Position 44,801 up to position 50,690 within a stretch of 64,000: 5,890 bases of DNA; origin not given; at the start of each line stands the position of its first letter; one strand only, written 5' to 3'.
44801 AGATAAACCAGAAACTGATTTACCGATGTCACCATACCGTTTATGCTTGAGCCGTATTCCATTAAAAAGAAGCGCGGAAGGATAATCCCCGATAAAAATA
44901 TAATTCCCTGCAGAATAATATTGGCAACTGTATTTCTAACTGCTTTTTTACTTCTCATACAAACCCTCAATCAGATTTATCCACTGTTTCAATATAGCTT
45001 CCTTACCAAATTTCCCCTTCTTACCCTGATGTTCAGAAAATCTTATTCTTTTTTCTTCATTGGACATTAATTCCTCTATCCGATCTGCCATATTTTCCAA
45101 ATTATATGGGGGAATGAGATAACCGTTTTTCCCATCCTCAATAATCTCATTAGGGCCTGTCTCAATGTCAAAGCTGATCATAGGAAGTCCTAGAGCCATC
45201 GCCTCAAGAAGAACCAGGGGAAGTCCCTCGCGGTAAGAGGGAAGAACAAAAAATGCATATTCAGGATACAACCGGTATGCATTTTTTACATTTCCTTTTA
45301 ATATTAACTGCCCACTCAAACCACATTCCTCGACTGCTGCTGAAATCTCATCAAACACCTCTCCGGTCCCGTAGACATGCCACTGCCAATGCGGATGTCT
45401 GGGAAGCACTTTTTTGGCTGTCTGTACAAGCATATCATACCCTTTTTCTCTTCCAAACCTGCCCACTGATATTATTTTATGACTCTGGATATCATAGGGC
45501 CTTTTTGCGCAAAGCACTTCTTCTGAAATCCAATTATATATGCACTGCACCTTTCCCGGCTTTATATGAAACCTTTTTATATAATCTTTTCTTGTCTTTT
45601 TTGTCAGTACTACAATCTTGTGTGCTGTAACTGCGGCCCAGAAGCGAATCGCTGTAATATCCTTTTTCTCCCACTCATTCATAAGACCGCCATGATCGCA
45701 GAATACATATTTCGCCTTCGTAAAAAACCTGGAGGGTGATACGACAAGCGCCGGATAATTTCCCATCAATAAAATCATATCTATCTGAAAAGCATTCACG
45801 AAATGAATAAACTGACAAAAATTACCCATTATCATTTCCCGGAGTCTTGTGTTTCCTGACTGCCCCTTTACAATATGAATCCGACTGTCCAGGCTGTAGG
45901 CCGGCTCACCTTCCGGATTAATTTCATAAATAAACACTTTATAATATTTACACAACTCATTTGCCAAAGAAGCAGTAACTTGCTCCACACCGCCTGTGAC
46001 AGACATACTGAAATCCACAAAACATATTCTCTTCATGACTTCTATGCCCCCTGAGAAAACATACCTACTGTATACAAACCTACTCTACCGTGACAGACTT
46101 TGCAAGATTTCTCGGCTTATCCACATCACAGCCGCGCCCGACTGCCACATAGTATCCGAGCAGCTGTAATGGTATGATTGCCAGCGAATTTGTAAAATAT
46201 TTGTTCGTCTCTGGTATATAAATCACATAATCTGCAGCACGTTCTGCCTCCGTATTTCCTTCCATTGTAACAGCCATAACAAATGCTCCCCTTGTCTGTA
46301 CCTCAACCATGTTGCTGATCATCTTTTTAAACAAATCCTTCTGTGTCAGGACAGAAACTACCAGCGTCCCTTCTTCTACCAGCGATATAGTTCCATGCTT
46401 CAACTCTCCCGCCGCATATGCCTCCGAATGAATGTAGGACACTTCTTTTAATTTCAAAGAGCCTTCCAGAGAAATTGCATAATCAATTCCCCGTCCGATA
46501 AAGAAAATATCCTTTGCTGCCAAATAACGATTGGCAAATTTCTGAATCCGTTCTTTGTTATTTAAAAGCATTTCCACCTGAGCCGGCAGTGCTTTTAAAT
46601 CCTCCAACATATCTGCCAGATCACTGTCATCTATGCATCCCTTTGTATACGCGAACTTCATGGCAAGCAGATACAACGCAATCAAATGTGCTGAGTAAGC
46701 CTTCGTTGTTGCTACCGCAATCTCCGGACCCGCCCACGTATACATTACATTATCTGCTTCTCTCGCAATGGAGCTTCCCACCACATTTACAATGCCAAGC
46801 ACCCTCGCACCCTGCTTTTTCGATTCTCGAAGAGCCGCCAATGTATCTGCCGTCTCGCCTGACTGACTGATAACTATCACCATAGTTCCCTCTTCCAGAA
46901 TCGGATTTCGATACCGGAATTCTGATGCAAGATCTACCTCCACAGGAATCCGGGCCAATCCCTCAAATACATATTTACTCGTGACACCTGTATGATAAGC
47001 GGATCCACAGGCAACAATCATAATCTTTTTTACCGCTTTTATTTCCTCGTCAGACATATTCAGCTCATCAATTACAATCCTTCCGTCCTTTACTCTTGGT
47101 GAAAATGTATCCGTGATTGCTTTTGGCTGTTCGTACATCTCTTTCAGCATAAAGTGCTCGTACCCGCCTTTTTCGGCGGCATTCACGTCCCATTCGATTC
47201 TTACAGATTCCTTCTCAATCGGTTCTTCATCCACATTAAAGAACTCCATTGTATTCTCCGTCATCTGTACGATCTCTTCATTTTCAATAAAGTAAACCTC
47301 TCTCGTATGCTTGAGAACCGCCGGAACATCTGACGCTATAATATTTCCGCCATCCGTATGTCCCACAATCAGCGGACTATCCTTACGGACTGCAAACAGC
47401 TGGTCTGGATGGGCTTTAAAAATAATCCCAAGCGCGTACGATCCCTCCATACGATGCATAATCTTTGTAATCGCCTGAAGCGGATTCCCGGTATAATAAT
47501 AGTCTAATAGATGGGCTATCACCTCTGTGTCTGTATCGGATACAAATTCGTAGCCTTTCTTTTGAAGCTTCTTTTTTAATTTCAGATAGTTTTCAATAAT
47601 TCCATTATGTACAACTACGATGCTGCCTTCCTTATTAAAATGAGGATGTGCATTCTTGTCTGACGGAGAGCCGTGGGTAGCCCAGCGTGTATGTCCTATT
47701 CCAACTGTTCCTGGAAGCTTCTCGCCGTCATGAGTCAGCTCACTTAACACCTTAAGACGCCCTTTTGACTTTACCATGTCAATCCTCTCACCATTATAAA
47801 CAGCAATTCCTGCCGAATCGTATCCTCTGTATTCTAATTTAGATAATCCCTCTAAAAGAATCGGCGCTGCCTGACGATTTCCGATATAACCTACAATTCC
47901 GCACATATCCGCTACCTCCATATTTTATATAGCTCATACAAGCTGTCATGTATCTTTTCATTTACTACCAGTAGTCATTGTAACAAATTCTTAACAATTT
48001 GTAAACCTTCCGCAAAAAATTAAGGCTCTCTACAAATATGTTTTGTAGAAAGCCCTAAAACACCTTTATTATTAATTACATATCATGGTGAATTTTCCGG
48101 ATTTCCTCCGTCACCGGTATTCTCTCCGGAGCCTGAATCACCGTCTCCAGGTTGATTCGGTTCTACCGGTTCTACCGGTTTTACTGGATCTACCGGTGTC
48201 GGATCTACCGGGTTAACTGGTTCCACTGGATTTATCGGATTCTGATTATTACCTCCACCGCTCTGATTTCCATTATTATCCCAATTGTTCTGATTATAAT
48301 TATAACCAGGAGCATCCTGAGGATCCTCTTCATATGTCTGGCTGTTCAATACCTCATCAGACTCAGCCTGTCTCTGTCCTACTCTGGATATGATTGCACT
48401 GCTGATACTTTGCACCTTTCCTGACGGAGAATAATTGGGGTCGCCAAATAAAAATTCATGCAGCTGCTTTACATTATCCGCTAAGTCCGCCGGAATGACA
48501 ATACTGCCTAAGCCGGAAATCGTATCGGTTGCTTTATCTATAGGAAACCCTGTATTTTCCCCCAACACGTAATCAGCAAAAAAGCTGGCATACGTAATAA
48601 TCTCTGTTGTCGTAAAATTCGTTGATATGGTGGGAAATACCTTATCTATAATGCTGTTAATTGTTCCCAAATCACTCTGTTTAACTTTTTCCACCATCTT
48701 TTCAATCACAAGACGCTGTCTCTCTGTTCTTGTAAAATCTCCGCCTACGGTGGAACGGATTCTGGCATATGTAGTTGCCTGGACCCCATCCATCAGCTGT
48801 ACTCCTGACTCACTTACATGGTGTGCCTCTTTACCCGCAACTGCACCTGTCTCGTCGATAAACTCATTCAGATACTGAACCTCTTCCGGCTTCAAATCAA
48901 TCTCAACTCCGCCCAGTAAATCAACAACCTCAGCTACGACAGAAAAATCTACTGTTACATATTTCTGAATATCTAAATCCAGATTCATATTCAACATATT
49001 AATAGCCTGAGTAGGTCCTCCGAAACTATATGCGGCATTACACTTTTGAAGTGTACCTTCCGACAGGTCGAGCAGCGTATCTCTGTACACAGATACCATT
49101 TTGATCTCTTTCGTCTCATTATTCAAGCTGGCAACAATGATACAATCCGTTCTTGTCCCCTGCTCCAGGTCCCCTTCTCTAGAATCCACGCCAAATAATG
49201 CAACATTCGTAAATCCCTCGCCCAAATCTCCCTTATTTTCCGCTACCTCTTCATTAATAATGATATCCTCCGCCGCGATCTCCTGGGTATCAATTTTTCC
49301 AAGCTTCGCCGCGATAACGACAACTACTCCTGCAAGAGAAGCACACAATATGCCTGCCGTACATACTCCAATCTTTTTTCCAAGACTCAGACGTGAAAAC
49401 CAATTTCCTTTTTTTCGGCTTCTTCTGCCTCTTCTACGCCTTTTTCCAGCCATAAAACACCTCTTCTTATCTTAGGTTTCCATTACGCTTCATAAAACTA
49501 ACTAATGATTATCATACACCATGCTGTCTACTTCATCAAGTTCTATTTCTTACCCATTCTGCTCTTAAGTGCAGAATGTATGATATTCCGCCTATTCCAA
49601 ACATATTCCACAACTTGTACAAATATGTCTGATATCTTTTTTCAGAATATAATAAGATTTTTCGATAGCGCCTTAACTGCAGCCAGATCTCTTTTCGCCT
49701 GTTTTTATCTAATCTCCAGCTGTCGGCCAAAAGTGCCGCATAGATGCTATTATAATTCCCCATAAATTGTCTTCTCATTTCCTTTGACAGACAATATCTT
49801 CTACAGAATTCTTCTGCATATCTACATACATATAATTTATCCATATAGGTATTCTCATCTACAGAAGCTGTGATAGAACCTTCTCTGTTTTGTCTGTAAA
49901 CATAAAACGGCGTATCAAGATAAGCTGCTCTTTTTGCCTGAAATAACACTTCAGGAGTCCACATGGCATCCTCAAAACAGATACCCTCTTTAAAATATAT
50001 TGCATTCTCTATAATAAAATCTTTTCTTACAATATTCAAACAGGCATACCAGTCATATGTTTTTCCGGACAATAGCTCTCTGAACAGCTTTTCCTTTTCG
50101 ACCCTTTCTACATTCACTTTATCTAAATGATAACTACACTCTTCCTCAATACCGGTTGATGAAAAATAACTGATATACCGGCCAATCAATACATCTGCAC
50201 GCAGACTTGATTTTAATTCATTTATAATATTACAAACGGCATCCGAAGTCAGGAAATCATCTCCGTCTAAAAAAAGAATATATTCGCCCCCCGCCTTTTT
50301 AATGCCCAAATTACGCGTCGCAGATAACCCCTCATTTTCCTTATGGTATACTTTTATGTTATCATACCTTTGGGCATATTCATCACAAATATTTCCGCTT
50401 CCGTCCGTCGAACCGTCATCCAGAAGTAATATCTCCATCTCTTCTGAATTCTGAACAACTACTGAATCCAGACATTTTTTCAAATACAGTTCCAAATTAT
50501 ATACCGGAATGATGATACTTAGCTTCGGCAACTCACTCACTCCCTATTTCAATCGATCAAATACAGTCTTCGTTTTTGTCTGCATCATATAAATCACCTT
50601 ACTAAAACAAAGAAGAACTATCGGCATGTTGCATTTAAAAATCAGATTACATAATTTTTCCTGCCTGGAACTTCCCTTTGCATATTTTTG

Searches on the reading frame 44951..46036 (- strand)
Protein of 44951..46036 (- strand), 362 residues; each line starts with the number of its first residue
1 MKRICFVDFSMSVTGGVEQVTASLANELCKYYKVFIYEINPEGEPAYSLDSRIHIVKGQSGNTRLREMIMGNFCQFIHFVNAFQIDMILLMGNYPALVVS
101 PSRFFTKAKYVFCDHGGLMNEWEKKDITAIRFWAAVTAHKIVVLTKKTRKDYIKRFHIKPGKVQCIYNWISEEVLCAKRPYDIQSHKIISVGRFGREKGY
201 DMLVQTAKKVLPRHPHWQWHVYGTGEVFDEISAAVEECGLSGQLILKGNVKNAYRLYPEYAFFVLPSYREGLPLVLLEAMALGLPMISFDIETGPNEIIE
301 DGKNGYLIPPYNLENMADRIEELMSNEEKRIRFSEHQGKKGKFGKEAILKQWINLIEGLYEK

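Call 56: search_protein_families(library=pfam, proteins=[window:44951-46036:-], max_evalue=0.001)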
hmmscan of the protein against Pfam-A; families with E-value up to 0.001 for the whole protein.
window:44951-46036:- (362 aa): 4 families
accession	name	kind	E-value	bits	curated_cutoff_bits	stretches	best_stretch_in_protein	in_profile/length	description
PF00534.26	Glycos_transf_1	-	1.3e-37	129.5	26.4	1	186-336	16-168/172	Glycosyl transferases group 1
PF13692.12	Glyco_trans_1_4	-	3.4e-33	115.3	27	1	186-326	2-142/142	Glycosyl transferases group 1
PF13439.12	Glyco_transf_4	-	4.4e-12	46.8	28.5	1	15-172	2-168/170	Glycosyltransferase Family 4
PF20706.3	GT4-conflict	-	0.00025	20.6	26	1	135-287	144-309/385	Family 4 Glycosyltransferase in conflict systems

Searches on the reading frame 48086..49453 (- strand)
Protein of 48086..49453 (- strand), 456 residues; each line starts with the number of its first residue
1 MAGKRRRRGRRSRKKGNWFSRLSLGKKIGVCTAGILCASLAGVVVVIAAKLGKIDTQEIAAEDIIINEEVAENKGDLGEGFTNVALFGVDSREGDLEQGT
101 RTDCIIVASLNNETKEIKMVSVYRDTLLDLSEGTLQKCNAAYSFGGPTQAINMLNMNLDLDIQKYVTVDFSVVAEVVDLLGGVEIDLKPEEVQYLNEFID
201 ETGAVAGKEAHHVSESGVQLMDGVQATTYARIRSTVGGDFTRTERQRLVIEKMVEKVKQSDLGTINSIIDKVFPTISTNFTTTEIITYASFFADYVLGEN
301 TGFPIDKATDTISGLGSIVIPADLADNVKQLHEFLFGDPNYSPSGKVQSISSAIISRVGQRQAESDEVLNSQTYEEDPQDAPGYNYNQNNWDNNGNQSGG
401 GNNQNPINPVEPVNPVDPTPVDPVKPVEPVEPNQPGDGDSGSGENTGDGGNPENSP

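Call 56: search_protein_families(library=pfam, proteins=[window:48086-49453:-], max_evalue=0.001)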
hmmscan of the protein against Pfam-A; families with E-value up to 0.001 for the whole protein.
window:48086-49453:- (456 aa): 1 family
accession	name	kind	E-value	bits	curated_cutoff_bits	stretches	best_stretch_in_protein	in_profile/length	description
PF03816.19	LytR_cpsA_psr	-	1e-34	120.3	24.6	1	101-258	1-149/150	LytR_cpsA_psr family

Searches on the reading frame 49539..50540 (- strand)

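Call 56: search_protein_families(library=pfam, proteins=[window:49539-50540:-], max_evalue=0.001)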
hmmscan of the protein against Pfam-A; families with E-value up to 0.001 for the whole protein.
window:49539-50540:- (334 aa): 4 families
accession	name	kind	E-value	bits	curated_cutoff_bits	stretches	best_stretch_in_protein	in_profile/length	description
PF00535.33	Glycos_transf_2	-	3.2e-34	118.7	23.3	1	8-134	1-127/168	Glycosyl transferase family 2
PF10111.15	Glyco_tranf_2_2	-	6.3e-13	49.3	27.3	1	8-107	1-104/276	Glycosyltransferase like family 2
PF13641.12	Glyco_tranf_2_3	-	1.5e-07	32.1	27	1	5-101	1-103/230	Glycosyltransferase like family 2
PF13704.12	Glyco_tranf_2_4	-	0.00039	21.3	27.5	1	34-100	19-87/98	Glycosyl transferase family 2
